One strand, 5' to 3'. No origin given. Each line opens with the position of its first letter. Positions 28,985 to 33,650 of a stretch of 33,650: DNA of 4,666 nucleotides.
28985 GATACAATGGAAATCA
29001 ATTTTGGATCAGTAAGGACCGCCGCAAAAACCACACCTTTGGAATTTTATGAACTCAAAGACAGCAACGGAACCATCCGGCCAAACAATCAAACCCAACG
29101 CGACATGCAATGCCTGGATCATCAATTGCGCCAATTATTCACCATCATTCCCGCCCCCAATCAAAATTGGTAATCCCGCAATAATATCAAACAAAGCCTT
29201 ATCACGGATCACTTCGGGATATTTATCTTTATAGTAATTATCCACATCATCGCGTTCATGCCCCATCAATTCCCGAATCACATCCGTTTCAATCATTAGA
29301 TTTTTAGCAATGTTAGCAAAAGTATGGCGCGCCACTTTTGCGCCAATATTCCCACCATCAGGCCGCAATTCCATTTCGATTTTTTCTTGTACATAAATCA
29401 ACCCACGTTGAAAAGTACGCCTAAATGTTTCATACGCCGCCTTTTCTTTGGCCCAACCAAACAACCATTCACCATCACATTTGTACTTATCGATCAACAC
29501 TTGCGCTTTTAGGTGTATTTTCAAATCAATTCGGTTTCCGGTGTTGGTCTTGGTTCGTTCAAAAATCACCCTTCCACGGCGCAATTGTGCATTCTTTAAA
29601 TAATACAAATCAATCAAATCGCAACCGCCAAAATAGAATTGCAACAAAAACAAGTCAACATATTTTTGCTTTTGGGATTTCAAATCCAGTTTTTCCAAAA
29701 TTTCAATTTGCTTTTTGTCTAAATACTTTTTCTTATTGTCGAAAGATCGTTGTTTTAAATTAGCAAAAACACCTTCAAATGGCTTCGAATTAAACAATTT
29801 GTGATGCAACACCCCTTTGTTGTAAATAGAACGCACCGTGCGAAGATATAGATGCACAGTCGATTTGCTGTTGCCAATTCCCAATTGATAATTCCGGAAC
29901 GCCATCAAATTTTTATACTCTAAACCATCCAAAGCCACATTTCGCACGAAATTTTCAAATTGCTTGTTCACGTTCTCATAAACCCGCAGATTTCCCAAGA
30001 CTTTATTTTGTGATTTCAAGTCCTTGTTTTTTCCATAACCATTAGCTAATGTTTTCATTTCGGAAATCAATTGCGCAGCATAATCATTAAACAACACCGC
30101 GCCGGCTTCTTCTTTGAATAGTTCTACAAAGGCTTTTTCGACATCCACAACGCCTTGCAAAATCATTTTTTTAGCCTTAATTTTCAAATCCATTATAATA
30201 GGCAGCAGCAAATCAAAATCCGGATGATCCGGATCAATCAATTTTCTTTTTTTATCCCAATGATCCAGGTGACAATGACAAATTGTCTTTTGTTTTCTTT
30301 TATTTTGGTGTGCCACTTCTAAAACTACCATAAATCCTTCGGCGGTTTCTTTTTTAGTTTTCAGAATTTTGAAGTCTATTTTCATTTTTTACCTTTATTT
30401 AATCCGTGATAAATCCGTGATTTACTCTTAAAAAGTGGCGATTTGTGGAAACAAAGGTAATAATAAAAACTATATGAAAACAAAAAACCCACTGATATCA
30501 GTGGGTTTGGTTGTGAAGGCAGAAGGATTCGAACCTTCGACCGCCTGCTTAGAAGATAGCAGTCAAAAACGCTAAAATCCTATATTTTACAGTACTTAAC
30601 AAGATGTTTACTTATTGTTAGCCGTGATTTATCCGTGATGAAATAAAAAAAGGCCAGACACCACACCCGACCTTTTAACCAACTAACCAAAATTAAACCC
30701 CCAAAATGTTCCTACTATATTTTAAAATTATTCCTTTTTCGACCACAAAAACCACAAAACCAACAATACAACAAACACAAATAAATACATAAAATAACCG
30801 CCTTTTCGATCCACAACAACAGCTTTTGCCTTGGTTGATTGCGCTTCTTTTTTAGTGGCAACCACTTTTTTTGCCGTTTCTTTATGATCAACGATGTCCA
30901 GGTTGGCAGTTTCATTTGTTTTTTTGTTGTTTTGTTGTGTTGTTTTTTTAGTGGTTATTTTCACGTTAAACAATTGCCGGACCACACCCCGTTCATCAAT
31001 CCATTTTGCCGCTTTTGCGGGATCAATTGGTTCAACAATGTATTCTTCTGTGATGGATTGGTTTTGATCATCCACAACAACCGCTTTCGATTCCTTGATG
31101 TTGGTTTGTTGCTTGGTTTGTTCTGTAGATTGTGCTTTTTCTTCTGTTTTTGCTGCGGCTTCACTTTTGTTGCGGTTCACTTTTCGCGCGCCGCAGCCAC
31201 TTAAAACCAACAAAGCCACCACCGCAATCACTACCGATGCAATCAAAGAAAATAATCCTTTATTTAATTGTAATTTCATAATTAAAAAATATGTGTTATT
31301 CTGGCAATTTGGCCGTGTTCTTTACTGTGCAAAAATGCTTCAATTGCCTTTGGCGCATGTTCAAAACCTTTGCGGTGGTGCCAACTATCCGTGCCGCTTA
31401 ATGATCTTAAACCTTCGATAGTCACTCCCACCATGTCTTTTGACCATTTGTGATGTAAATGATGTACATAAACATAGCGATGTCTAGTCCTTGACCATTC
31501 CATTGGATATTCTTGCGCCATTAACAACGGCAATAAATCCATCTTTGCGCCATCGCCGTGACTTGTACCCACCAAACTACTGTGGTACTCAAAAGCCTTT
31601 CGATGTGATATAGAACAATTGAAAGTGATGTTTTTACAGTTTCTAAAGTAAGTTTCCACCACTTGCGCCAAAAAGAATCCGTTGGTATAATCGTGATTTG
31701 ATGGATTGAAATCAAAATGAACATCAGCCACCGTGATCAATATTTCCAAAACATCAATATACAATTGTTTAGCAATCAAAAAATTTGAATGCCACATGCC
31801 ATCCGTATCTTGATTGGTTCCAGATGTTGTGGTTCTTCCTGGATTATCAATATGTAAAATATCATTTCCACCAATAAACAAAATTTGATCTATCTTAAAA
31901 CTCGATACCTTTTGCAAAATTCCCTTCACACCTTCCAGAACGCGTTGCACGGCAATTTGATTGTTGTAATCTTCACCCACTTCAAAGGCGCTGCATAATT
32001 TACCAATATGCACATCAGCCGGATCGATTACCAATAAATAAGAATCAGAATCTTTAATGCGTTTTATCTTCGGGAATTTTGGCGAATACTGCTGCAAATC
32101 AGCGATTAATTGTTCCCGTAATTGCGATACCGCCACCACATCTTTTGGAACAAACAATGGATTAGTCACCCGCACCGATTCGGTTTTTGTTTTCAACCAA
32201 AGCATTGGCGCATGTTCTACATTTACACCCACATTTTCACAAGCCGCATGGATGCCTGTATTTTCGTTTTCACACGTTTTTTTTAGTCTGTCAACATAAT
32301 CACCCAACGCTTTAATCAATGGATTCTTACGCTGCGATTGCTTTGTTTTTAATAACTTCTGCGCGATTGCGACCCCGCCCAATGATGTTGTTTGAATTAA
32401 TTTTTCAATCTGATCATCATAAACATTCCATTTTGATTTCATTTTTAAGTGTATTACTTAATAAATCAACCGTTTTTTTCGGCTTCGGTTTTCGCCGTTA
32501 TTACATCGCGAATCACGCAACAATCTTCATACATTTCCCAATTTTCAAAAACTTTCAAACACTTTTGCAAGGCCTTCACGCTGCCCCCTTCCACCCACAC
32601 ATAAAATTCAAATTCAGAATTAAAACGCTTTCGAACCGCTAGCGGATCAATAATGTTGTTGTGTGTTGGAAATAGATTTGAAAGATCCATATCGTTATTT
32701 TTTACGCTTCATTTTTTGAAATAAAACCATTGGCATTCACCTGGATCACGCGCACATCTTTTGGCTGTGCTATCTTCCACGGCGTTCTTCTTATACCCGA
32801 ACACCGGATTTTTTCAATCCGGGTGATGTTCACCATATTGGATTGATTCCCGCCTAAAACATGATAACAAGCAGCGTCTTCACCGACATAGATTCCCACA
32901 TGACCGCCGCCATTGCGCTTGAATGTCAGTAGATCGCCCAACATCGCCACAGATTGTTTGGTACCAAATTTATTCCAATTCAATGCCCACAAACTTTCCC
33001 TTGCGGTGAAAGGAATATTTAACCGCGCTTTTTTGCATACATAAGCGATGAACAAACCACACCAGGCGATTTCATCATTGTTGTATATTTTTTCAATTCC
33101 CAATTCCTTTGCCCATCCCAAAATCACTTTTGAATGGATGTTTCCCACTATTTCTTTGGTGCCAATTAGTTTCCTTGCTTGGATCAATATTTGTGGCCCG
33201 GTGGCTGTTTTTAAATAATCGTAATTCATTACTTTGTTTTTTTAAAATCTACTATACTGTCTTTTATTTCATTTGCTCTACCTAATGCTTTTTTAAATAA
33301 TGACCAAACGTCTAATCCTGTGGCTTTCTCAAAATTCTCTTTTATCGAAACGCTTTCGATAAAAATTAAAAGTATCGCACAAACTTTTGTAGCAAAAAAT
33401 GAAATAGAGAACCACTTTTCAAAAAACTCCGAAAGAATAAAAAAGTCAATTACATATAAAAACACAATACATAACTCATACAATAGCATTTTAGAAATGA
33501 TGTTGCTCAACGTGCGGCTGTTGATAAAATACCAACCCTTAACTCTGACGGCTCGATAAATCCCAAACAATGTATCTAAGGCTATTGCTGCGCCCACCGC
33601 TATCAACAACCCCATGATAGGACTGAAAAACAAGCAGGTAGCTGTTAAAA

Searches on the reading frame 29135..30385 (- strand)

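Call 15: search_protein_families(library=pfam, proteins=[window:29135-30385:-], max_evalue=0.01)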
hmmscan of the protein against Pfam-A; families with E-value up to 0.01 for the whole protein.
window:29135-30385:- (416 aa): 2 families
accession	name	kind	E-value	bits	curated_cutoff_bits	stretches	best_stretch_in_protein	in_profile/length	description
PF13102.12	Phage_int_SAM_5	-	6.9e-08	33.2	22.3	1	125-195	14-86/98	Phage integrase SAM-like domain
PF00589.27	Phage_integrase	-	0.0012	19.1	27.1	1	263-389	44-169/172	Phage integrase family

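Call 95: search_protein_families(library=ncbifam, proteins=[window:29135-30385:-], max_evalue=0.001)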
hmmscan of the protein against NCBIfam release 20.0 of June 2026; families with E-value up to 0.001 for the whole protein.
window:29135-30385:- (416 aa): 0 families

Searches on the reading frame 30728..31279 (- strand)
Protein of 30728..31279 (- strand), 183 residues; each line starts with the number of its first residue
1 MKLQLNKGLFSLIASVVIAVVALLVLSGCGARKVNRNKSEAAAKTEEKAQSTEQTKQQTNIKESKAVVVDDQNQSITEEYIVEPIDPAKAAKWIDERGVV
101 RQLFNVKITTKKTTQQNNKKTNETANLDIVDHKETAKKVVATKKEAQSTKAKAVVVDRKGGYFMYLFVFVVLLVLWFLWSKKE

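Call 16: search_protein_families(library=pfam, proteins=[window:30728-31279:-], max_evalue=0.01)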
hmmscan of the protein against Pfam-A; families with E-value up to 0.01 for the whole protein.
window:30728-31279:- (183 aa): 1 family
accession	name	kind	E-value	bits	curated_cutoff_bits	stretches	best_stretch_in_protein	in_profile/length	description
PF06237.18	SLC52_ribofla_tr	-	0.0078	15.7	27.9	0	12-72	199-260/429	Solute carrier family 52, riboflavin transporter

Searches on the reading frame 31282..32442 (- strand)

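Call 15: search_protein_families(library=pfam, proteins=[window:31282-32442:-], max_evalue=0.01)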
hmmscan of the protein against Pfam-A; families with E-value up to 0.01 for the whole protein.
window:31282-32442:- (386 aa): 1 family
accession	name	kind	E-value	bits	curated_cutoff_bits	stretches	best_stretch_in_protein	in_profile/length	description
PF13749.12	HATPase_c_4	-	0.0003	21.2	26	1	6-92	7-87/89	Putative ATP-dependent DNA helicase recG C-terminal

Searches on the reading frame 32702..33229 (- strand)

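Call 16: search_protein_families(library=pfam, proteins=[window:32702-33229:-], max_evalue=0.01)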
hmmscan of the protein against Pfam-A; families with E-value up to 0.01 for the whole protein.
window:32702-33229:- (175 aa): 1 family
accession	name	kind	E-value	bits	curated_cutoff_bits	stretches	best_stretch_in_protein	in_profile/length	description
PF00877.26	NLPC_P60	-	1.7e-06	28.3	23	1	57-152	16-97/105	NlpC/P60 family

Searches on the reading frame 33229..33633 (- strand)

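Call 16: search_protein_families(library=pfam, proteins=[window:33229-33633:-], max_evalue=0.01)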
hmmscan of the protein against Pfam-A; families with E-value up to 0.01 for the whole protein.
window:33229-33633:- (134 aa): 1 family
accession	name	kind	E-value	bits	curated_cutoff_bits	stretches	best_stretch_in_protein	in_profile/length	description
PF05105.17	Phage_holin_4_1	-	2.6e-07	31.2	22.2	1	2-117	6-111/116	Bacteriophage holin family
